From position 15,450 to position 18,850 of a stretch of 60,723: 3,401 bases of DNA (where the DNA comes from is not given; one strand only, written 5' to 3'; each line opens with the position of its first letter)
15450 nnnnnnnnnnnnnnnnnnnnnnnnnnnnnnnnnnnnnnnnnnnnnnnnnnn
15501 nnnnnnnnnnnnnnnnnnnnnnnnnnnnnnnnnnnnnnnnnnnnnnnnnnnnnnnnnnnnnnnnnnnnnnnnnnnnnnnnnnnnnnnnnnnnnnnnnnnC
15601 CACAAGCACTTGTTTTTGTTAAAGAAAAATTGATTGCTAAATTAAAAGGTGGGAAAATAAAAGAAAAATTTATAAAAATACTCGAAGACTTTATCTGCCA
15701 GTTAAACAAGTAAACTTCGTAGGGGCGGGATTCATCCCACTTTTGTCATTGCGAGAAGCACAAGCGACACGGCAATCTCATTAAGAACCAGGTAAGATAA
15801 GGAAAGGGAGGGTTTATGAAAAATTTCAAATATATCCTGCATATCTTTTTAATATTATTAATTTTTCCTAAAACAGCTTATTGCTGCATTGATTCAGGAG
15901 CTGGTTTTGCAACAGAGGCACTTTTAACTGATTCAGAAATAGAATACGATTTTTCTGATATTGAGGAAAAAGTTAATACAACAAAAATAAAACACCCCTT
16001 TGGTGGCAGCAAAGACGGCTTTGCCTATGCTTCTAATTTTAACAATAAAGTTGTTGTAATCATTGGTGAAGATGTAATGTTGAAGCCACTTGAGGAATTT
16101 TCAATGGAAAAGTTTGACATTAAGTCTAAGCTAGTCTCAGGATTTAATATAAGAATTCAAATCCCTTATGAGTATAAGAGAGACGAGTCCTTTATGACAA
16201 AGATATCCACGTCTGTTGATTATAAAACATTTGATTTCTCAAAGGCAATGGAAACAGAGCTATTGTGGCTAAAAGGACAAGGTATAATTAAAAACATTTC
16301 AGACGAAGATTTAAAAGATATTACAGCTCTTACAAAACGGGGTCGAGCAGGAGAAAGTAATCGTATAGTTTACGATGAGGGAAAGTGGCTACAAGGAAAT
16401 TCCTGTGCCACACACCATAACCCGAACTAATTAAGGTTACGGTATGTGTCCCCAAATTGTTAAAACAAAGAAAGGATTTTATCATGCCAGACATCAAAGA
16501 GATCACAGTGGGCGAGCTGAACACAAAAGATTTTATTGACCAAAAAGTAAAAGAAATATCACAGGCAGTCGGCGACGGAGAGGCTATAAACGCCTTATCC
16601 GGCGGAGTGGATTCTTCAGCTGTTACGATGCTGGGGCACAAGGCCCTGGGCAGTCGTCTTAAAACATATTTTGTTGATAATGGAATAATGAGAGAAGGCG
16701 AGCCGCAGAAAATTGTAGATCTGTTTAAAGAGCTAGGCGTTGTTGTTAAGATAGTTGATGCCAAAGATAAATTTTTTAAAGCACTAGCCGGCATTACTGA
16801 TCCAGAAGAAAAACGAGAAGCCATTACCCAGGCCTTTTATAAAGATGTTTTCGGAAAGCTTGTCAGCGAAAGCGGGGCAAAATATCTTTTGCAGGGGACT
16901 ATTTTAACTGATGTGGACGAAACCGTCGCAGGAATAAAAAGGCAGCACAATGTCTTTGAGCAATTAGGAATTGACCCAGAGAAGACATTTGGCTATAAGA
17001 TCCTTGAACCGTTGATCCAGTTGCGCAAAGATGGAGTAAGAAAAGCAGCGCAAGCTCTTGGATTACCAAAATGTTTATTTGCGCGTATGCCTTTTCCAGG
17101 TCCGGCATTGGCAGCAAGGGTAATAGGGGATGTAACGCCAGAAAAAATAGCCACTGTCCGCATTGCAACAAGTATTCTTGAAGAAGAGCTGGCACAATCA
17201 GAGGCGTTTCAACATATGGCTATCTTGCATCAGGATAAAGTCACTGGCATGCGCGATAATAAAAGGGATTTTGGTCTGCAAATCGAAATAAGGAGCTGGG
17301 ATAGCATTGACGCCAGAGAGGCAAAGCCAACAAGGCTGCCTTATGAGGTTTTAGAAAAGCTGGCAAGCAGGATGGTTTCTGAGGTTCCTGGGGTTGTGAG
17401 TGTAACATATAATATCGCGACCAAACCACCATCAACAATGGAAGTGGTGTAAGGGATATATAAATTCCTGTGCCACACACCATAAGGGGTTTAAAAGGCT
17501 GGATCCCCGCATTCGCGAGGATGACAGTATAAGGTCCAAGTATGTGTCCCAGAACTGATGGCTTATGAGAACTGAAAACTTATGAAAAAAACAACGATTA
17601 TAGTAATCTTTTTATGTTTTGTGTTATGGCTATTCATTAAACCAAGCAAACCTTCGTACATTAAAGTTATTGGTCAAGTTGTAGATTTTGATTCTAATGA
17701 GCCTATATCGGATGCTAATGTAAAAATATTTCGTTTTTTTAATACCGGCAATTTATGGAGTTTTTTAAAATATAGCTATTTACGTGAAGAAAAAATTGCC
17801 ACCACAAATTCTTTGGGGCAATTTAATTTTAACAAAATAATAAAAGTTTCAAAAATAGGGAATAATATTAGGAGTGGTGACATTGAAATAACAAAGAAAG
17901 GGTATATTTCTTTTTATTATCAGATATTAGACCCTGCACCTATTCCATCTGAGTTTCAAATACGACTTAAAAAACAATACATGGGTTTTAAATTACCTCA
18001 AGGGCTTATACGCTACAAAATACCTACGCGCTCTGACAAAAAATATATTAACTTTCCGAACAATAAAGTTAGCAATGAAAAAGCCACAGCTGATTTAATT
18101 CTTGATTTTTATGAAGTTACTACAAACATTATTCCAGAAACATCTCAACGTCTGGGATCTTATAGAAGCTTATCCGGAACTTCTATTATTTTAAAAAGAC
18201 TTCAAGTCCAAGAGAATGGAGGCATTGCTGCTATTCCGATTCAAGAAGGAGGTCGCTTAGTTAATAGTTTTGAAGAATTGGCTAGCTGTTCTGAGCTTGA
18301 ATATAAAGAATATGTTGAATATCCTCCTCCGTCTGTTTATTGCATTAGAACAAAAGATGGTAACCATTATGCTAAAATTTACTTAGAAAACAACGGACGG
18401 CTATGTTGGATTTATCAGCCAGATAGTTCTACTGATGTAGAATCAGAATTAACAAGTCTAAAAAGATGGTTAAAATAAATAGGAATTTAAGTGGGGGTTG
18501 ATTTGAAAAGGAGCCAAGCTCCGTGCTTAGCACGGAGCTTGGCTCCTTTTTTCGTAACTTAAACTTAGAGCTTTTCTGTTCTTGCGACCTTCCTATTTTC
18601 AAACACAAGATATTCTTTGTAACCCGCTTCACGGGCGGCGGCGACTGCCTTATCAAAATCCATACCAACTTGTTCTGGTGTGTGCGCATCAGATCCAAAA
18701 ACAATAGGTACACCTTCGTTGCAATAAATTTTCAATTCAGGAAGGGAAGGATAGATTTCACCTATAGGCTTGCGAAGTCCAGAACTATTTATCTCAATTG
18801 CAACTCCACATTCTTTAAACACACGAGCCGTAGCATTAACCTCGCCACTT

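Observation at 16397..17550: Stand-alone GMP synthase subunit bracketed by a bipartite direct repeat: cassette-like acquisition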

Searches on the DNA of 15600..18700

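Call 55: search_rna_families(source=window, start=15600, end=18700, threshold=evalue, max_evalue=1)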
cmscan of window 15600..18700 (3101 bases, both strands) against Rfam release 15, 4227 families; matches with E-value up to 1: 2.
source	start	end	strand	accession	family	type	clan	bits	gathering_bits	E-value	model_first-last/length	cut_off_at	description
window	18363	18439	+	RF00530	snoMe28S-Cm2645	Gene; snRNA; snoRNA; CD-box;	CL00069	21.4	48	0.53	1-75/75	no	Small nucleolar RNA Me28S-Cm2645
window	18519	18558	+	RF02401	ClpQY_promoter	Cis-reg;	-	18.4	42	0.74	1-40/57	no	ClpQY promoter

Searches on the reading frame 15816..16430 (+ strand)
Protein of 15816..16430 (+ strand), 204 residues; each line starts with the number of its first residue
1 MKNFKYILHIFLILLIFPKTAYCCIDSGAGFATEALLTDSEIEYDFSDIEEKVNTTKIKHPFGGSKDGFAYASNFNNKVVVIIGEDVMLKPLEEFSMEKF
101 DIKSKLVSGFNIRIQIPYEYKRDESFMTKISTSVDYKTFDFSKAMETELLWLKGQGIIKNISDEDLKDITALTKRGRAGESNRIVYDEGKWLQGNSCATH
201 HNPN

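Call 6: search_protein_families(library=pfam, proteins=[window:15816-16430:+], max_evalue=0.01)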
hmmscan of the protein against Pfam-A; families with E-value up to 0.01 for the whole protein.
window:15816-16430:+ (204 aa): 0 families

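Call 11: search_protein_families(library=ncbifam, proteins=[window:15816-16430:+], max_evalue=0.01)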
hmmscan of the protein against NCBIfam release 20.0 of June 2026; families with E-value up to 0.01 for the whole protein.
window:15816-16430:+ (204 aa): 1 family
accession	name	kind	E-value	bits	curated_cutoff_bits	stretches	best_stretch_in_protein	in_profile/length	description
TIGR04292.1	heavy_Cys_CGP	equivalog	1.9e-14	53.4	200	1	102-190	221-306/381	CGP-CTERM-anchored Cys-rich protein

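Call 44: search_protein_representatives(protein=window:15816-16430:+)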
Query: 204 residues. Proteins with E-value up to 0.001 (for the whole library): 136; up to 1e-10: 32; up to 1e-30: 2. The best 136 are listed.
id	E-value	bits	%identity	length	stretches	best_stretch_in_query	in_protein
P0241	2.5e-133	458.1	100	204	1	1-204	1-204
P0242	1.8e-34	135.5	43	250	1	8-193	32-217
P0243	1.7e-26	109.5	38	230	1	12-194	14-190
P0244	4.8e-22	94.9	35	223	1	10-187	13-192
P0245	2.7e-20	89.2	35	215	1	11-188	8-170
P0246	1.6e-16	76.9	37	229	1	10-192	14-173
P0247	4.6e-15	72.1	32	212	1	7-187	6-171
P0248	1.0e-14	71.0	44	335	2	133-193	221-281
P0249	2.6e-14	69.7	34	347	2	125-193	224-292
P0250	3.5e-14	69.2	40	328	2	129-192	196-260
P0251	4.3e-14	69.0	34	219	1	20-192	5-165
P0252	9.0e-14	67.9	30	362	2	131-193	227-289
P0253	1.3e-13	67.4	35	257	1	8-186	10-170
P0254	3.0e-13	66.2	34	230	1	7-192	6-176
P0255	5.3e-13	65.4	31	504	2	93-198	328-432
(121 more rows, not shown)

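Call 46: find_encoding_contigs(protein=P0242, flank=5000, max_places=4)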
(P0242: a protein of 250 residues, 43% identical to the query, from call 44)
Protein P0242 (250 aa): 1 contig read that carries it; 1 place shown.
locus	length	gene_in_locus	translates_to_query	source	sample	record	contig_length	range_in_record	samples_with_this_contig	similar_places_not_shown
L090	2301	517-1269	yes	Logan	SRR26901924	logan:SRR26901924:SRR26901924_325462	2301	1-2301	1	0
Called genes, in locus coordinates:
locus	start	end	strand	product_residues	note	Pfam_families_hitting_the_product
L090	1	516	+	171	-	?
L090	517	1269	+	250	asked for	PF27854:Heavy_Cys_CGP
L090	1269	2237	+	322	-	PF01008:IF-2B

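Call 47: find_encoding_contigs(protein=P0243, flank=6000, max_places=4)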
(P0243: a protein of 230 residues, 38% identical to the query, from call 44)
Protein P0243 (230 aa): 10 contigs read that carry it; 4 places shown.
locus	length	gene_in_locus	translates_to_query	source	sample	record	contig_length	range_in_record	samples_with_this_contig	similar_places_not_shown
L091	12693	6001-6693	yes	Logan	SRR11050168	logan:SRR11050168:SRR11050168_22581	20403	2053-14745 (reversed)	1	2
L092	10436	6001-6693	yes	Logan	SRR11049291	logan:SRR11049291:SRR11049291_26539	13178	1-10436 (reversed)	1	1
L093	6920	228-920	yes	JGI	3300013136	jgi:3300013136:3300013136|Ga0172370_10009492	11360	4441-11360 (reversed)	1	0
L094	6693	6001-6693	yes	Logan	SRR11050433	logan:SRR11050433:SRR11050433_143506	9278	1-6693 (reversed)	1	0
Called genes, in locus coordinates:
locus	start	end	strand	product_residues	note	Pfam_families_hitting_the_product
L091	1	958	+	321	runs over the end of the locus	PF01073:3Beta_HSD, PF01370:Epimerase, PF04321:RmlD_sub_bind (weak), PF07993:NAD_binding_4 (faint), PF16363:GDP_Man_Dehyd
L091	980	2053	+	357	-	-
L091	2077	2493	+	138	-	PF01814:Hemerythrin (faint)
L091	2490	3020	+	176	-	-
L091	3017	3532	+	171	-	PF03551:PadR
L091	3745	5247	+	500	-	PF00501:AMP-binding, PF13193:AMP-binding_C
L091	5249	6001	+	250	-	PF01048:PNP_UDP_1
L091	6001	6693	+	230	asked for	PF27854:Heavy_Cys_CGP (faint)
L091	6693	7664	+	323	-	PF01008:IF-2B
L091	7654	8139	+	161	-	PF01008:IF-2B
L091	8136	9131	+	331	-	PF00596:Aldolase_II, PF02036:SCP2 (weak)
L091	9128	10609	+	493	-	PF00171:Aldedh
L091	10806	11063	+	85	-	PF11084:DUF2621 (weak)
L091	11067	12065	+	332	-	PF00070:Pyr_redox (faint), PF01266:DAO (weak), PF02558:ApbA, PF13450:NAD_binding_8 (faint), PF08546:ApbA_C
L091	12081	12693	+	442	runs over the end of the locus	PF00109:ketoacyl-synt, PF02801:Ketoacyl-synt_C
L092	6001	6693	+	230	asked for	PF27854:Heavy_Cys_CGP (faint)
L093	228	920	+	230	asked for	PF27854:Heavy_Cys_CGP (faint)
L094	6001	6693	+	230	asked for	PF27854:Heavy_Cys_CGP (faint)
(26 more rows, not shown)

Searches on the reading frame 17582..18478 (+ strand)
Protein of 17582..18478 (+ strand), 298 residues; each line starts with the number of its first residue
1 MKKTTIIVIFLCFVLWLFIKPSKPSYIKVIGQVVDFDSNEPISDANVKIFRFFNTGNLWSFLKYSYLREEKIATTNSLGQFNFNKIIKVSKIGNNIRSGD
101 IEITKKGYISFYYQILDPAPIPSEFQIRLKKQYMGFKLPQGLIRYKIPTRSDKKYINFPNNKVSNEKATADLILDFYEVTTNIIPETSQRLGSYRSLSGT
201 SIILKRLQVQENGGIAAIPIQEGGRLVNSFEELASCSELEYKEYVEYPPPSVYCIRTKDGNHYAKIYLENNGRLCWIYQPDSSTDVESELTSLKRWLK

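Call 6: search_protein_families(library=pfam, proteins=[window:17582-18478:+], max_evalue=0.01)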
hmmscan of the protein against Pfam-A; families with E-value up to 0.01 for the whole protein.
window:17582-18478:+ (298 aa): 0 families

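Call 11: search_protein_families(library=ncbifam, proteins=[window:17582-18478:+], max_evalue=0.01)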
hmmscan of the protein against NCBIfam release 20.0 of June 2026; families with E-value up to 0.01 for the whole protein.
window:17582-18478:+ (298 aa): 0 families

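Call 48: find_homologous_proteins(query=window:17582-18478:+)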
Query window:17582-18478:+ (298 aa): 1 proteins with E <= 0.001 among 476 candidates.
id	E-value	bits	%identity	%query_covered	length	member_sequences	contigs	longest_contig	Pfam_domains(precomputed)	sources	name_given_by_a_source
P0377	4.8e-197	671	100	100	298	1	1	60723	-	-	-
